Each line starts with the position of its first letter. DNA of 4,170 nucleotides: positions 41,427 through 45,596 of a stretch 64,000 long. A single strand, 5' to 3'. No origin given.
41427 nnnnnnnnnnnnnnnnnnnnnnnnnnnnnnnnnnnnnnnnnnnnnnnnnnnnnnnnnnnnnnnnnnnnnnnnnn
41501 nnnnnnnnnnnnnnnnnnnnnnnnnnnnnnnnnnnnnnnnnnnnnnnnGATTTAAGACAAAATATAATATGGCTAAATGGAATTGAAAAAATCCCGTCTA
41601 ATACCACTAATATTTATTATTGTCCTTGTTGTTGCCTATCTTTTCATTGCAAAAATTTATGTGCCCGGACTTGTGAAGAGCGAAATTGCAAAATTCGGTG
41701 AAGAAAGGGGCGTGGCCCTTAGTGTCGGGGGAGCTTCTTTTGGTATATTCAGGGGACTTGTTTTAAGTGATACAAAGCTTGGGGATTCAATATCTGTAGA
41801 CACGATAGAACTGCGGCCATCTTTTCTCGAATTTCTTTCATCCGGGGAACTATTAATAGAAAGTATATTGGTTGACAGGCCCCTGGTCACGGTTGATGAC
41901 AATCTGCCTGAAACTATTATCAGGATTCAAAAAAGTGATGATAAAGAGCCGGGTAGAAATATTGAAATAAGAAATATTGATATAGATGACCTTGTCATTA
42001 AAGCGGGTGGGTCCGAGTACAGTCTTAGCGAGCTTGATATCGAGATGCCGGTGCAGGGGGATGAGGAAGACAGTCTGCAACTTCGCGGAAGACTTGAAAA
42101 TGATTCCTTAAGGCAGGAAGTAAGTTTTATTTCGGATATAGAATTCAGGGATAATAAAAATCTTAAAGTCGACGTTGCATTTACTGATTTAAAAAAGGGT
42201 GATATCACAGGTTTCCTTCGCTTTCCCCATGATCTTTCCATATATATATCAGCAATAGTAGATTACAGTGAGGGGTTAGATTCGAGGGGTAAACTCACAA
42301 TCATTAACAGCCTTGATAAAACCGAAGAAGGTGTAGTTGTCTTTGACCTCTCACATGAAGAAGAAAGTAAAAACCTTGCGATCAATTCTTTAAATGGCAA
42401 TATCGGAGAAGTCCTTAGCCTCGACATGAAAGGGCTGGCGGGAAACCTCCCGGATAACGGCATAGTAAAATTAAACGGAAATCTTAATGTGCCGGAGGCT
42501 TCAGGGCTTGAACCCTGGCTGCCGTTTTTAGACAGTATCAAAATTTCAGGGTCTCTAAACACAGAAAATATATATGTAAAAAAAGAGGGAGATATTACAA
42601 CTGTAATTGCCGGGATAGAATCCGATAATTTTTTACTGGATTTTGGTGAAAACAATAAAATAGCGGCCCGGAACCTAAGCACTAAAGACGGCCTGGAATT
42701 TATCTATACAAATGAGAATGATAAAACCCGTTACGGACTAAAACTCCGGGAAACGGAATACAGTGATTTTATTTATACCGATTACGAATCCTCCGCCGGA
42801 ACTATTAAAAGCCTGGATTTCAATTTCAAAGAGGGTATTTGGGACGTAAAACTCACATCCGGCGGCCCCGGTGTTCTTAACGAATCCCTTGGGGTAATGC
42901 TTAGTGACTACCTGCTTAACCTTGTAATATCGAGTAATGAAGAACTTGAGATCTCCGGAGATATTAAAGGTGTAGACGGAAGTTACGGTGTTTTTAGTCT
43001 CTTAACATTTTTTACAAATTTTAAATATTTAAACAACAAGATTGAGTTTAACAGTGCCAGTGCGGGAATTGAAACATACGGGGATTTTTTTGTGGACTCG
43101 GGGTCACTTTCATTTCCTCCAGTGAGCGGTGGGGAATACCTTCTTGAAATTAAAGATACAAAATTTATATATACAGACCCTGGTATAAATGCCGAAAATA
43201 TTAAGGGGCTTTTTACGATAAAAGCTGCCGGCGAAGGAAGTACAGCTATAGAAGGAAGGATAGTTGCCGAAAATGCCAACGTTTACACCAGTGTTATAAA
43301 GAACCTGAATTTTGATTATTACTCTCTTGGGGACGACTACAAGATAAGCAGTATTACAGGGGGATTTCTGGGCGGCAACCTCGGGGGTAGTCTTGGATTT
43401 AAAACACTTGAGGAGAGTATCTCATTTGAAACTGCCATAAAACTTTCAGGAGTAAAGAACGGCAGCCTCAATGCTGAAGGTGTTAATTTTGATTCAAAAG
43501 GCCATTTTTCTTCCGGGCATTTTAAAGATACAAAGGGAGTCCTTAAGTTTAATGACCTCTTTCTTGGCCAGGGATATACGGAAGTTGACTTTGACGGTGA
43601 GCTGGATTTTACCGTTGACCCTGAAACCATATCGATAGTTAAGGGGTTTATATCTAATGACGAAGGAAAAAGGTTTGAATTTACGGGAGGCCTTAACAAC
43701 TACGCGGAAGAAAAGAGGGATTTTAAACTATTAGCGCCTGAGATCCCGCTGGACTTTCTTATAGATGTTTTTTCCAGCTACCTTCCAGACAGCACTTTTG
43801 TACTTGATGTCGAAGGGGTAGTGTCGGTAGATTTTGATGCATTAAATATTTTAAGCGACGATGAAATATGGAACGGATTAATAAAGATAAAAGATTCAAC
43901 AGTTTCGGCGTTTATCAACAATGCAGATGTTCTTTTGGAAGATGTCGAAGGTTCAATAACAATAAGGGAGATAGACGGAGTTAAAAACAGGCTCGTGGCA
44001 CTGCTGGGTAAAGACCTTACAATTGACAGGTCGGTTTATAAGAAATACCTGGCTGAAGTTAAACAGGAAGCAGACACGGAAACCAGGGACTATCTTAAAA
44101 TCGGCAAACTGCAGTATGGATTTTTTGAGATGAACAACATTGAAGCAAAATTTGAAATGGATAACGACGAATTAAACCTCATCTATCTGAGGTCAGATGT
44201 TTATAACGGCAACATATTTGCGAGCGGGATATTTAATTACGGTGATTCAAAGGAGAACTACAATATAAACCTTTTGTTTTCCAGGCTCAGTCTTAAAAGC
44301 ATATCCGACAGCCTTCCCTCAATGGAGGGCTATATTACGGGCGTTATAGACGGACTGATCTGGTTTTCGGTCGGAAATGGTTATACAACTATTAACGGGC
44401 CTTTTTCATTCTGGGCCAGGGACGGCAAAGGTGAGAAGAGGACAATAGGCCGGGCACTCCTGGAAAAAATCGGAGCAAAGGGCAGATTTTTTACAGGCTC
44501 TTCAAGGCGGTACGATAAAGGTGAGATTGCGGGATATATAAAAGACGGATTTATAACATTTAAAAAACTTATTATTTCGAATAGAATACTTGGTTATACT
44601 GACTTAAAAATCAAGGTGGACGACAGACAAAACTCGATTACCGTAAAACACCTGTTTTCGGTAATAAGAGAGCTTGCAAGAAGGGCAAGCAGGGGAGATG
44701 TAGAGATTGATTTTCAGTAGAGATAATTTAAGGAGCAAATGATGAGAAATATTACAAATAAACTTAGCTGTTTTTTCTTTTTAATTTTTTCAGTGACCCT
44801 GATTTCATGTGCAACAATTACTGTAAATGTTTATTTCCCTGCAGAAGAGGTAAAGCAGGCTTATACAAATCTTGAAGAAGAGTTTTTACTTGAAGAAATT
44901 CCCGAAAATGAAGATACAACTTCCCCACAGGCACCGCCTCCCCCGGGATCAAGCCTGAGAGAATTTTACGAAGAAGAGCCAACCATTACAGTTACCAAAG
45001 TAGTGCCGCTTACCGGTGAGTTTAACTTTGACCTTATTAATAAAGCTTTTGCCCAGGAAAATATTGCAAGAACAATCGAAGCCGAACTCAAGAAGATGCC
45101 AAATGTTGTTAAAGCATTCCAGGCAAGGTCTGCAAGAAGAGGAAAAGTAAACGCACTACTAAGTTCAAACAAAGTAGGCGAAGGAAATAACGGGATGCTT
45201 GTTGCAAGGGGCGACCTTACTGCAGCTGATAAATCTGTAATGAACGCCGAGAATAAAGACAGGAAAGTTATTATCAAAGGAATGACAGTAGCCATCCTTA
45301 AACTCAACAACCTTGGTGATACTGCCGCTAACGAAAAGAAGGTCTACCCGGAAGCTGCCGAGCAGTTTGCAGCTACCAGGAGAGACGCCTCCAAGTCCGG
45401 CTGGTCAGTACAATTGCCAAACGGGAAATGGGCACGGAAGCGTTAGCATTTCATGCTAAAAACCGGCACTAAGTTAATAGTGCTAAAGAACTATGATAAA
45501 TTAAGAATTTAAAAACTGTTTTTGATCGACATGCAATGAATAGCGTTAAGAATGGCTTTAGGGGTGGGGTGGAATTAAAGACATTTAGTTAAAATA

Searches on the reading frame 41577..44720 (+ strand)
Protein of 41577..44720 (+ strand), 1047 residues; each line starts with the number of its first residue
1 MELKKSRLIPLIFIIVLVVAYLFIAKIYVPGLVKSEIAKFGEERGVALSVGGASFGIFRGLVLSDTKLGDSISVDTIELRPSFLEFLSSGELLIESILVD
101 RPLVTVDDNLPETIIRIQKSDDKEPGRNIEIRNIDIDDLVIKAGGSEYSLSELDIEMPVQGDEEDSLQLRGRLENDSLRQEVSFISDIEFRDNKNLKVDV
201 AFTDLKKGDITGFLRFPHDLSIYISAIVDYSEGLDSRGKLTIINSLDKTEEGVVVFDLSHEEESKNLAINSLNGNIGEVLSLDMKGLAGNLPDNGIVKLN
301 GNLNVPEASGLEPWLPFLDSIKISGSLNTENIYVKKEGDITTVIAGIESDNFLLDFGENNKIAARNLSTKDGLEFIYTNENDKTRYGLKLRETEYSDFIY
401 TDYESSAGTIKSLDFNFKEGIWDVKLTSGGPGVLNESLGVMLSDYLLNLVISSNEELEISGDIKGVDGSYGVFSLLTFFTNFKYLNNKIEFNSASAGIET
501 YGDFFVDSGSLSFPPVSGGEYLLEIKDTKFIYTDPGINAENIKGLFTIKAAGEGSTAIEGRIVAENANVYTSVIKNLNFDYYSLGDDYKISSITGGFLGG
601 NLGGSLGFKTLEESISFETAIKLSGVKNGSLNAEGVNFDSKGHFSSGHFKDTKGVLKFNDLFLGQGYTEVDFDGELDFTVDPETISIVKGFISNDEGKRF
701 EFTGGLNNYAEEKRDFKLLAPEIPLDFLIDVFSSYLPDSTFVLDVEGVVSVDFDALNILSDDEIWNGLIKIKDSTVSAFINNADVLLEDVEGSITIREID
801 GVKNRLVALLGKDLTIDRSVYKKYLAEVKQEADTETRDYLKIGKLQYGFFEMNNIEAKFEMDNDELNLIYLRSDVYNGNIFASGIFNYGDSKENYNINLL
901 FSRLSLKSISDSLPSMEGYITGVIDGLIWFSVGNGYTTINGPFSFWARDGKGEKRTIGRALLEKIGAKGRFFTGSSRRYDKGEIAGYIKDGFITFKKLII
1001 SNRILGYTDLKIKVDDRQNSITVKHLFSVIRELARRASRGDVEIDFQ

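Call 7: search_protein_families(library=pfam, proteins=[window:41577-44720:+], max_evalue=0.01)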
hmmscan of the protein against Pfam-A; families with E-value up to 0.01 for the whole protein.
window:41577-44720:+ (1047 aa): 1 family
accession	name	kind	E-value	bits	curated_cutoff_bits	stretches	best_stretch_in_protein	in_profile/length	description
PF05170.20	AsmA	-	0.00038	19.8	29.8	1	821-917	428-522/607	AsmA family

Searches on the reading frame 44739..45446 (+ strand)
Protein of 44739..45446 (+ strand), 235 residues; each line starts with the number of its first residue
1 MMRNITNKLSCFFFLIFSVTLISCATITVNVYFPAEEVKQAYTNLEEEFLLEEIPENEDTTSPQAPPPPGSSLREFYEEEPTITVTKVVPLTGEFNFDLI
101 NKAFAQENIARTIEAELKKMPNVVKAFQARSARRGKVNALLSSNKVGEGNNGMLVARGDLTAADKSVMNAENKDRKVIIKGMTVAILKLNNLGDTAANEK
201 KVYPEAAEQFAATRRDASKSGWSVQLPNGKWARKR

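Call 74: search_protein_families(library=pfam, proteins=[window:44739-45446:+], max_evalue=0.01)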
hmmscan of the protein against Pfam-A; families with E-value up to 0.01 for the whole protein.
window:44739-45446:+ (235 aa): 1 family
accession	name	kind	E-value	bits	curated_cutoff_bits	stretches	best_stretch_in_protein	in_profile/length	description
PF07027.17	DUF1318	-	2.2e-07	31.8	27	1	133-234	4-92/92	Protein of unknown function (DUF1318)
